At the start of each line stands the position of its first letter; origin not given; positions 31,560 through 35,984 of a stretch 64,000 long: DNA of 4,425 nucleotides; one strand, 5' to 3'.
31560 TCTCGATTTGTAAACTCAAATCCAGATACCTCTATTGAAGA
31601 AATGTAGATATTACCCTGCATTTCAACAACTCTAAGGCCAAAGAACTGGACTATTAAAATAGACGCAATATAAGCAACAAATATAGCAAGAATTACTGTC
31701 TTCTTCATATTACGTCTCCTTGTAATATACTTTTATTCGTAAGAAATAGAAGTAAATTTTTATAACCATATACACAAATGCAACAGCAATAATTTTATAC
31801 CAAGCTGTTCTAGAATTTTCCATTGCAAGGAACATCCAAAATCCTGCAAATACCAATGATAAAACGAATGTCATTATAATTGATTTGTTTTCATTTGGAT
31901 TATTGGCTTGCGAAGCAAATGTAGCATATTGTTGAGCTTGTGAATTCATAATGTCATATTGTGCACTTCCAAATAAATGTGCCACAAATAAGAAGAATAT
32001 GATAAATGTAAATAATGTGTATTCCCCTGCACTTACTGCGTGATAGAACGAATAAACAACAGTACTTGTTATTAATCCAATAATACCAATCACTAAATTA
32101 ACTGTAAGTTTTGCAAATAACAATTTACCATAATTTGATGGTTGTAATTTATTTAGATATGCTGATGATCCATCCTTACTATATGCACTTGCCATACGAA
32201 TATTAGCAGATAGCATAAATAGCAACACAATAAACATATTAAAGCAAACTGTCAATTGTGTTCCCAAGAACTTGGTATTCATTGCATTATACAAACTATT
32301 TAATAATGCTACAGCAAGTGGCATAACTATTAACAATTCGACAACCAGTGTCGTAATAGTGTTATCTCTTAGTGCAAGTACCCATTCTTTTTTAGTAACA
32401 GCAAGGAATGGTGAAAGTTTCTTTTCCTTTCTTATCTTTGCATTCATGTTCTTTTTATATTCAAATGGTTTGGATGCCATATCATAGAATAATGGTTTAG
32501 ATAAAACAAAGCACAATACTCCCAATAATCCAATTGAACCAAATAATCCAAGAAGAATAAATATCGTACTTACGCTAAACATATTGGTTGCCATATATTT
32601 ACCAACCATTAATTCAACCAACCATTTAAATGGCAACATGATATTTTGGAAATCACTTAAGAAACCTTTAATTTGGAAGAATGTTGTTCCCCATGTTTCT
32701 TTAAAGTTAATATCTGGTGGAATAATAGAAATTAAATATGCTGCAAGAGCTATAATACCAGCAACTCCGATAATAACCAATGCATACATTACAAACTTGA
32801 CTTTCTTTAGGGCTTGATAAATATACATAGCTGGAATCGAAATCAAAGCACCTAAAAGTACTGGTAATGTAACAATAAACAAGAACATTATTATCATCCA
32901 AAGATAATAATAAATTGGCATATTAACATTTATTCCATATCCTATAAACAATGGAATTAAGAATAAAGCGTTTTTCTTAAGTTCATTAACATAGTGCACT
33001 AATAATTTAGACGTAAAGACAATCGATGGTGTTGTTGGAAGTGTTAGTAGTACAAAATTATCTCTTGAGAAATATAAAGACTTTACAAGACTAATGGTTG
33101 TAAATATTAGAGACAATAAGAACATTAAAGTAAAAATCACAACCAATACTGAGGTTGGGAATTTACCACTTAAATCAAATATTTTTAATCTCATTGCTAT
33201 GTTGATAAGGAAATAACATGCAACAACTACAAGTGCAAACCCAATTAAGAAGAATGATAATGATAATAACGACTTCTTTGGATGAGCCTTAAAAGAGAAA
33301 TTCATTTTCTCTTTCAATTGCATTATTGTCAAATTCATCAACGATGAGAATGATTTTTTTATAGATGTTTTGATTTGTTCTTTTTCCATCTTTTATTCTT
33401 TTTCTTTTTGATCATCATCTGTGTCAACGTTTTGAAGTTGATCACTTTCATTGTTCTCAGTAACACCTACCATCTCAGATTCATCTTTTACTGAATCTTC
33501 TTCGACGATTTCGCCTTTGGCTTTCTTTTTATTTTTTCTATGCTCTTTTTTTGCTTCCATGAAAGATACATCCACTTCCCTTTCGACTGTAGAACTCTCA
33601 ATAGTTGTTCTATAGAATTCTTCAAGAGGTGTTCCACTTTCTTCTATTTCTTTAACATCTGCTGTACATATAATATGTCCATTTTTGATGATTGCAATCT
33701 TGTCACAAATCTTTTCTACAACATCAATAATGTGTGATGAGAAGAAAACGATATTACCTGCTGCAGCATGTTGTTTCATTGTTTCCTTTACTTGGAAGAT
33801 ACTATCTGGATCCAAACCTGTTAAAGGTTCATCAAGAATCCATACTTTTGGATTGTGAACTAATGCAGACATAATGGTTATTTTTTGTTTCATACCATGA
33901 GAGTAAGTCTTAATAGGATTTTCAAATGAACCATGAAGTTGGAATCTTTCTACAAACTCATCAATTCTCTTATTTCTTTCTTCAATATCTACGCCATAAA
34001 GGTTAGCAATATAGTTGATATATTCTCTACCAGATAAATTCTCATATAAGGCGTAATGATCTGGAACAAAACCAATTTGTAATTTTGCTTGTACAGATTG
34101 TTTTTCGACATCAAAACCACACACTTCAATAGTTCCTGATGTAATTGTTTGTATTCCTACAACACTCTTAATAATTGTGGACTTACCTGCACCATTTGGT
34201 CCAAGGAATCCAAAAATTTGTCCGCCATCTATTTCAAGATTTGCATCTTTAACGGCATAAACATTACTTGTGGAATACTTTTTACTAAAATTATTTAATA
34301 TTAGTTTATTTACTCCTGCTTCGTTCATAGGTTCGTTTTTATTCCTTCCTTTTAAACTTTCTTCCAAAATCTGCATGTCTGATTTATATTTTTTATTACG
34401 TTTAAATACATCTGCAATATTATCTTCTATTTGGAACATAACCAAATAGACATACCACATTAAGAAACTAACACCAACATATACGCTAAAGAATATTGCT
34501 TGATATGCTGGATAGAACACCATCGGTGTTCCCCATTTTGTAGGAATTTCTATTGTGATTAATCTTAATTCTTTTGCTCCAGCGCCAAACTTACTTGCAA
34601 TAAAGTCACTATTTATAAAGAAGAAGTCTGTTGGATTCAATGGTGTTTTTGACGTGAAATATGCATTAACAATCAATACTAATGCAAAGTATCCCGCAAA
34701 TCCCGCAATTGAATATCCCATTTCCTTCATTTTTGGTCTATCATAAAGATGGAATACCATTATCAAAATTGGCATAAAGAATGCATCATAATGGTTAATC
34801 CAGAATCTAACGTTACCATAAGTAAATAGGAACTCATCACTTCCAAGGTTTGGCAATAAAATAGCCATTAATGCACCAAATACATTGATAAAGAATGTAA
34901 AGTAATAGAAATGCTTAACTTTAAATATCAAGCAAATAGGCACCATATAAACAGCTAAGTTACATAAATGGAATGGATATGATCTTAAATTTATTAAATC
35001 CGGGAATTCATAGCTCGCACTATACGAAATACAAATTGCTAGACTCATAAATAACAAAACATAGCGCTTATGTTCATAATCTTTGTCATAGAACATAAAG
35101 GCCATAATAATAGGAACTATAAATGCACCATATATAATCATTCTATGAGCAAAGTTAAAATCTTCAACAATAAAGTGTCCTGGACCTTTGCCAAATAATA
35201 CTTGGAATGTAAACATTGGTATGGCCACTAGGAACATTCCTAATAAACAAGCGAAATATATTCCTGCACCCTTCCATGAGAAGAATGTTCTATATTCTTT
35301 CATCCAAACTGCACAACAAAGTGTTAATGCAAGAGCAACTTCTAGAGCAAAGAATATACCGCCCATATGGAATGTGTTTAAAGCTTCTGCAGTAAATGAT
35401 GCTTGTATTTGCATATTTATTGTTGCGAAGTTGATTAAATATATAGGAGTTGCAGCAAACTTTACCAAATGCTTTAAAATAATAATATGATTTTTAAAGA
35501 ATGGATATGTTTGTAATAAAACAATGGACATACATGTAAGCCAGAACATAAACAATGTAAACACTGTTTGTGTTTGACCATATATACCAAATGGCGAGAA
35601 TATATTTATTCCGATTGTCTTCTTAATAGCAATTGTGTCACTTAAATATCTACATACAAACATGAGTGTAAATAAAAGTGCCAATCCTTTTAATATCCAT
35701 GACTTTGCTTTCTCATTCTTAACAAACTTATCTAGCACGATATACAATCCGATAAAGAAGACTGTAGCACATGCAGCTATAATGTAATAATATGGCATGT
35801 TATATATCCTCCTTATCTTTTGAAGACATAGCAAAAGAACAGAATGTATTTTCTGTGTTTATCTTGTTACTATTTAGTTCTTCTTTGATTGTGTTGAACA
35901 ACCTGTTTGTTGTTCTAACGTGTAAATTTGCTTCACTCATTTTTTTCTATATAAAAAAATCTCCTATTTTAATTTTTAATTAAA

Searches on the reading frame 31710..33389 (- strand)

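Call 7: search_protein_families(library=padloc, proteins=[window:31710-33389:-], max_evalue=0.01)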
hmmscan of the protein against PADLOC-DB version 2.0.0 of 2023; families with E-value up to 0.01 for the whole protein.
window:31710-33389:- (559 aa): 0 families

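Call 20: search_protein_families(library=pfam, proteins=[window:31710-33389:-], max_evalue=0.01)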
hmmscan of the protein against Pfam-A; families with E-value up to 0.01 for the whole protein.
window:31710-33389:- (559 aa): 1 family
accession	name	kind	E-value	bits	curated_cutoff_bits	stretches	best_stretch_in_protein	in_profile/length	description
PF16949.11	ABC_tran_2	-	2e-13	50.5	25.7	1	44-314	18-274/542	Putative ATP-binding cassette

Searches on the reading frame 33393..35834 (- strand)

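Call 7: search_protein_families(library=padloc, proteins=[window:33393-35834:-], max_evalue=0.01)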
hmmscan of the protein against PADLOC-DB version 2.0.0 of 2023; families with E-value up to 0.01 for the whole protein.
window:33393-35834:- (813 aa): 9 families
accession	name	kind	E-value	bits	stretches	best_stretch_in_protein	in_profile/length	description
PDLC04135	mad3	-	2.6e-25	87.8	2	612-726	233-352/374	mads_3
PDLC04140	mad8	-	7.1e-07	27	1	529-704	18-235/314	mads_8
PDLC02980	AriA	-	1.6e-06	26.3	0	541-571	2-26/304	-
PDLC04175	HEC-01A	-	7.5e-06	23.2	0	645-707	250-313/363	-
PDLC02335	AbiLi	-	4.5e-05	20.7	1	540-740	78-265/326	AbiLi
PDLC04176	HEC-01A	-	4.6e-05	20.9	1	640-709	252-324/371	-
PDLC04214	HEC-02A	-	5.2e-05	20.7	1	637-723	209-298/338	-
PDLC03878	NsnB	-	0.0031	15.3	0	528-562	13-45/345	-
PDLC04213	HEC-02A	-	0.0074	13.9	0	524-597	10-72/337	-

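Call 20: search_protein_families(library=pfam, proteins=[window:33393-35834:-], max_evalue=0.01)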
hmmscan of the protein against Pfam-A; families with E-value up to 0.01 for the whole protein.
window:33393-35834:- (813 aa): 4 families
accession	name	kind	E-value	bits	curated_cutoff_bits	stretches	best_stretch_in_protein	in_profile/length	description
PF00005.33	ABC_tran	-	1.1e-26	94.4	25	1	529-671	2-136/137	ABC transporter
PF14808.11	TMEM164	-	3.9e-18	66.2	25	1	228-417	4-193/217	TMEM164 family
PF13304.12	AAA_21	-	9.8e-08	32.8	27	1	616-702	209-299/304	AAA domain, putative AbiEii toxin, Type IV TA system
PF13476.12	AAA_23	-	0.0015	19.6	27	1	520-557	10-38/201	AAA domain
